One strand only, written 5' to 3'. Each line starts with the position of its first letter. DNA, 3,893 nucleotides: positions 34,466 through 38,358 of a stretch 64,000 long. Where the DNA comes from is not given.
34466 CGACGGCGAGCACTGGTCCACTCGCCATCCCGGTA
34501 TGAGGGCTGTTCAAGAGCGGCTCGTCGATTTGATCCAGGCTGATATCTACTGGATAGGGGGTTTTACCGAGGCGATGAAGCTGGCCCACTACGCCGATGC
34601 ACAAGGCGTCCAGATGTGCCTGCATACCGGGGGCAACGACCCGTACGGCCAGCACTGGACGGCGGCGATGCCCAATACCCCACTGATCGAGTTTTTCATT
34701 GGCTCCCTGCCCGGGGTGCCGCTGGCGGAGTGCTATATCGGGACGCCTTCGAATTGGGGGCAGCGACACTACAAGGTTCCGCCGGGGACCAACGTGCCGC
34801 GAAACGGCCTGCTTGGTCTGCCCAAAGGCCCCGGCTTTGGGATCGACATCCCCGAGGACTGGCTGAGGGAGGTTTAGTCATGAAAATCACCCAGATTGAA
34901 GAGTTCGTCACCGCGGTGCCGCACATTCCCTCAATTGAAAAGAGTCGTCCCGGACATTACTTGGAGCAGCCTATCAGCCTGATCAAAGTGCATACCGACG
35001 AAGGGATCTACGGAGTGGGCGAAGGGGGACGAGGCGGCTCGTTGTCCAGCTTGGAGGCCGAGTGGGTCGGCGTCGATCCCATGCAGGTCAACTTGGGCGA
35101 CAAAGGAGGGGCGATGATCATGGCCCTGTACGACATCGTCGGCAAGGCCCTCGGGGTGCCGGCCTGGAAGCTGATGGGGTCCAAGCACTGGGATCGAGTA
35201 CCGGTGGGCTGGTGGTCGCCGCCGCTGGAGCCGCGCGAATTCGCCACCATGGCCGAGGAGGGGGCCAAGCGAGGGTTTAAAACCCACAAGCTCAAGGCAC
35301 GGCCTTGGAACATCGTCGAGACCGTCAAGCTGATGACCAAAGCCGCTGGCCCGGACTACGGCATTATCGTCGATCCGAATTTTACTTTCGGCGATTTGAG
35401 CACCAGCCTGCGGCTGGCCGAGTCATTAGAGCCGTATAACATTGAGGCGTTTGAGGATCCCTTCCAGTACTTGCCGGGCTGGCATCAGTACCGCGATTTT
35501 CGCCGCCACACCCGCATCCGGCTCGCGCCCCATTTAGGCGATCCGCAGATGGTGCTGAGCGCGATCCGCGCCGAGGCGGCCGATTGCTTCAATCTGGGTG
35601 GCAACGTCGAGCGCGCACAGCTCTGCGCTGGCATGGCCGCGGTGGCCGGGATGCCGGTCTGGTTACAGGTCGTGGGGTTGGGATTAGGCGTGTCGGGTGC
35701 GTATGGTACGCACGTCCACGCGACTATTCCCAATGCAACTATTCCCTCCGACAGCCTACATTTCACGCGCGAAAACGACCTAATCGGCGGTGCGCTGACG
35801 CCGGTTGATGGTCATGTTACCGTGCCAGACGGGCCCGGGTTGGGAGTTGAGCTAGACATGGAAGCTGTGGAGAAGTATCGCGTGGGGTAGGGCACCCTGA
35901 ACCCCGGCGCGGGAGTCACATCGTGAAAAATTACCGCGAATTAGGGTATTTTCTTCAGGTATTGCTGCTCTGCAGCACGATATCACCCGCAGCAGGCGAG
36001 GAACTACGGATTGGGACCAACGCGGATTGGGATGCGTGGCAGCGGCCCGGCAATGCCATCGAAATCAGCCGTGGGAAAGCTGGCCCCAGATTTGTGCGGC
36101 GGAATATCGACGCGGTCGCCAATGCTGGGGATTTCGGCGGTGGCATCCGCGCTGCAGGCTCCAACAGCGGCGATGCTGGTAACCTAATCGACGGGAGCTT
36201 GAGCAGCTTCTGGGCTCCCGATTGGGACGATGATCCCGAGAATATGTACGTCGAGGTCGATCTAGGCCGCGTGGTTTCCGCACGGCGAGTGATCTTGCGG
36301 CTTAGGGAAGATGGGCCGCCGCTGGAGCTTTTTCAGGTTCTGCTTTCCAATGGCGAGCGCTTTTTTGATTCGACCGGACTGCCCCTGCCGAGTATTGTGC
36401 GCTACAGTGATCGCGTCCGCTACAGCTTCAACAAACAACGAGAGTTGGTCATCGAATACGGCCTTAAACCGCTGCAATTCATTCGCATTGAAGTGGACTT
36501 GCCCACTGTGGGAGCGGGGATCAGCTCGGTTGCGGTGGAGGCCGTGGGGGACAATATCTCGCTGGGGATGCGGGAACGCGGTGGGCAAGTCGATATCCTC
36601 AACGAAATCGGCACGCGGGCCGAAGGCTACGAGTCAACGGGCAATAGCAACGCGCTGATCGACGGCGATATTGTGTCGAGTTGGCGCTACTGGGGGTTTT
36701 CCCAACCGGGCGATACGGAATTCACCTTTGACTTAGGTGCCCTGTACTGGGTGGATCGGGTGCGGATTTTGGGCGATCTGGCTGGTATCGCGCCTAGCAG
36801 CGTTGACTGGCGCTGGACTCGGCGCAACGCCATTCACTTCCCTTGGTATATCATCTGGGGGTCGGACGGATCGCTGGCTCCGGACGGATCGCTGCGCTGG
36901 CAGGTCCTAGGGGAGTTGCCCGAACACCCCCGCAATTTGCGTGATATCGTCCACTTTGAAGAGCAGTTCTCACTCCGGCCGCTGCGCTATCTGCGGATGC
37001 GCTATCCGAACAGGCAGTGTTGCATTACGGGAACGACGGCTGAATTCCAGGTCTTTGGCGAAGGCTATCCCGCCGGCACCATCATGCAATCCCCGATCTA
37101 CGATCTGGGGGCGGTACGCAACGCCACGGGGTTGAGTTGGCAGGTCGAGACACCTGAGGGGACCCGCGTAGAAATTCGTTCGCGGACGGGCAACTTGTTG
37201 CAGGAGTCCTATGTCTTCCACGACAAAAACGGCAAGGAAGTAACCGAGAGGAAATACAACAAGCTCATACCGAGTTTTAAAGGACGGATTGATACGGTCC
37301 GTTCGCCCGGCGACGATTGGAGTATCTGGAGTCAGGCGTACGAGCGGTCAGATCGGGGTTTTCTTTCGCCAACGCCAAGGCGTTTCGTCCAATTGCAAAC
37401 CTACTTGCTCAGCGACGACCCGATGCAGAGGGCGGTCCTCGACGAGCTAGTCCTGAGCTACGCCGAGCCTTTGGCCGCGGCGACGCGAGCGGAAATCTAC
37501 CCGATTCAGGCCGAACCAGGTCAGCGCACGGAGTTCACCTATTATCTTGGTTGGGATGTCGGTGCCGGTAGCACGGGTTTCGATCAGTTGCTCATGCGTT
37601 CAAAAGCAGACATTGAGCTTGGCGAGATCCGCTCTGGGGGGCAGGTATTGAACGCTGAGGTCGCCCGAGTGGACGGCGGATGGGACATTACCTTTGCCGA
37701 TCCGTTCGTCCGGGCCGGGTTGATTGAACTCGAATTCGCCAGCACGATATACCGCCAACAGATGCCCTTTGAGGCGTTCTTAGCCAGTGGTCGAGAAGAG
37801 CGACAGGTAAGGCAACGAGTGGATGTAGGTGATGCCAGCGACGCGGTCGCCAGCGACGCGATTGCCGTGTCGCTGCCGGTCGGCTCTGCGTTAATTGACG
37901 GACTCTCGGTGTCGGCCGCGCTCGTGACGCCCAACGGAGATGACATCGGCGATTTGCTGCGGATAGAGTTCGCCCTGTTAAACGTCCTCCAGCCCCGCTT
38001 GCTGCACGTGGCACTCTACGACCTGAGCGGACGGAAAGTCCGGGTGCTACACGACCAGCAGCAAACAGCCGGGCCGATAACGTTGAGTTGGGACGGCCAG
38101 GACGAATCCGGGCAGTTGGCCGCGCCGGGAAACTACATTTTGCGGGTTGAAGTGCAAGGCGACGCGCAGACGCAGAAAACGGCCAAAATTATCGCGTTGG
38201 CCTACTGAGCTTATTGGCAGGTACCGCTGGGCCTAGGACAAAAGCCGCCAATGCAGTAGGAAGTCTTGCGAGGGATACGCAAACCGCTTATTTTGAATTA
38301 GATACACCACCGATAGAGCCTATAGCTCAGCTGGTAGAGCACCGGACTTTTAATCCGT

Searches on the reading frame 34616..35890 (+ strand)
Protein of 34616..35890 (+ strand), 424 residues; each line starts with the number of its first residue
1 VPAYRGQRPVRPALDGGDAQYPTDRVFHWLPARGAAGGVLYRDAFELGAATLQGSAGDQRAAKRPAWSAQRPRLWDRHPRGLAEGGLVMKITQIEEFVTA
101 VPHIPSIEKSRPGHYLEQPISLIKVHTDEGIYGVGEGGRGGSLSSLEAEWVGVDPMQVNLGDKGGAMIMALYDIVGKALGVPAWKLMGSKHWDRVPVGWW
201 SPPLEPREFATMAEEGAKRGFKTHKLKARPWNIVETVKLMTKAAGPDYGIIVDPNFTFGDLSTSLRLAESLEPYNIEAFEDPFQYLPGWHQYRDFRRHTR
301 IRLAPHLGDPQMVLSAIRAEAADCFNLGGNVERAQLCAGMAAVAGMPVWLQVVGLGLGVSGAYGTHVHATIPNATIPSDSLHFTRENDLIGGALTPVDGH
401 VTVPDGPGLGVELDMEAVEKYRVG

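Call 49: search_protein_families(library=pfam, proteins=[window:34616-35890:+], max_evalue=0.00001)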
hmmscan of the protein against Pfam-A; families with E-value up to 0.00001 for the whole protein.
window:34616-35890:+ (424 aa): 2 families
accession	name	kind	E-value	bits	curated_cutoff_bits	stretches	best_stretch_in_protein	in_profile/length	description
PF13378.12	MR_MLE_C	-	2.8e-33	115.9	29.4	1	209-416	2-218/219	Enolase C-terminal domain-like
PF02746.21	MR_MLE_N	-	7.9e-06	26.5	22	0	166-188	95-117/117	Mandelate racemase / muconate lactonizing enzyme, N-terminal domain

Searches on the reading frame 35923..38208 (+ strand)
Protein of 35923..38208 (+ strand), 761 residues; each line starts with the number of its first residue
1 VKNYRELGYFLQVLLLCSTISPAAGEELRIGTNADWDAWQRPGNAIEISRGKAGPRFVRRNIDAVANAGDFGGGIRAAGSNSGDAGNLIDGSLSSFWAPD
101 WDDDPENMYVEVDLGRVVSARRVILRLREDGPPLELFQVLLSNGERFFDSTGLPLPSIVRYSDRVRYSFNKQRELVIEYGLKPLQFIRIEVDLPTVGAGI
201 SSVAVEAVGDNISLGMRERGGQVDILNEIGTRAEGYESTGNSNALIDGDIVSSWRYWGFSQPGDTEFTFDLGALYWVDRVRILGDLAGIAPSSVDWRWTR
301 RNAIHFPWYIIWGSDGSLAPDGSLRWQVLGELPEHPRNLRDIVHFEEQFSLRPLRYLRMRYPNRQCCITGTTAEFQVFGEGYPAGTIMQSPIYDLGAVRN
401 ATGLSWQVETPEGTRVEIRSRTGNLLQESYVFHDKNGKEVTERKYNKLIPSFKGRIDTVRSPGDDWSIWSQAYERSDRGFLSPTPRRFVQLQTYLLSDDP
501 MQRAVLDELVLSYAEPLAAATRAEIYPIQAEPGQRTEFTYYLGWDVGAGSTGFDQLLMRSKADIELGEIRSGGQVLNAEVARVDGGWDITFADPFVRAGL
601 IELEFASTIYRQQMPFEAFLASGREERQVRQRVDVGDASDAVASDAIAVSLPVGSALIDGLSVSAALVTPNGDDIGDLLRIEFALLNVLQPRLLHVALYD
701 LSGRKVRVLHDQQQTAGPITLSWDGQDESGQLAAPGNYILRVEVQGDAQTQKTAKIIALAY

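Call 49: search_protein_families(library=pfam, proteins=[window:35923-38208:+], max_evalue=0.00001)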
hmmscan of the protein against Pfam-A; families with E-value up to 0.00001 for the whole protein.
window:35923-38208:+ (761 aa): 3 families
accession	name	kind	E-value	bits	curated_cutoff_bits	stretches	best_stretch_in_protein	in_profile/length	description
PF00754.31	F5_F8_type_C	-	8.4e-10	39.3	28.2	0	81-131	10-58/127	F5/8 type C domain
PF13860.13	FlgD_ig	-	2.1e-08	34.4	27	1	695-745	26-76/79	FlgD Ig-like domain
PF22633.2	F5_F8_type_C_2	-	4.3e-07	30.9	27.8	0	87-144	1-58/91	NedA-like, galactose-binding domain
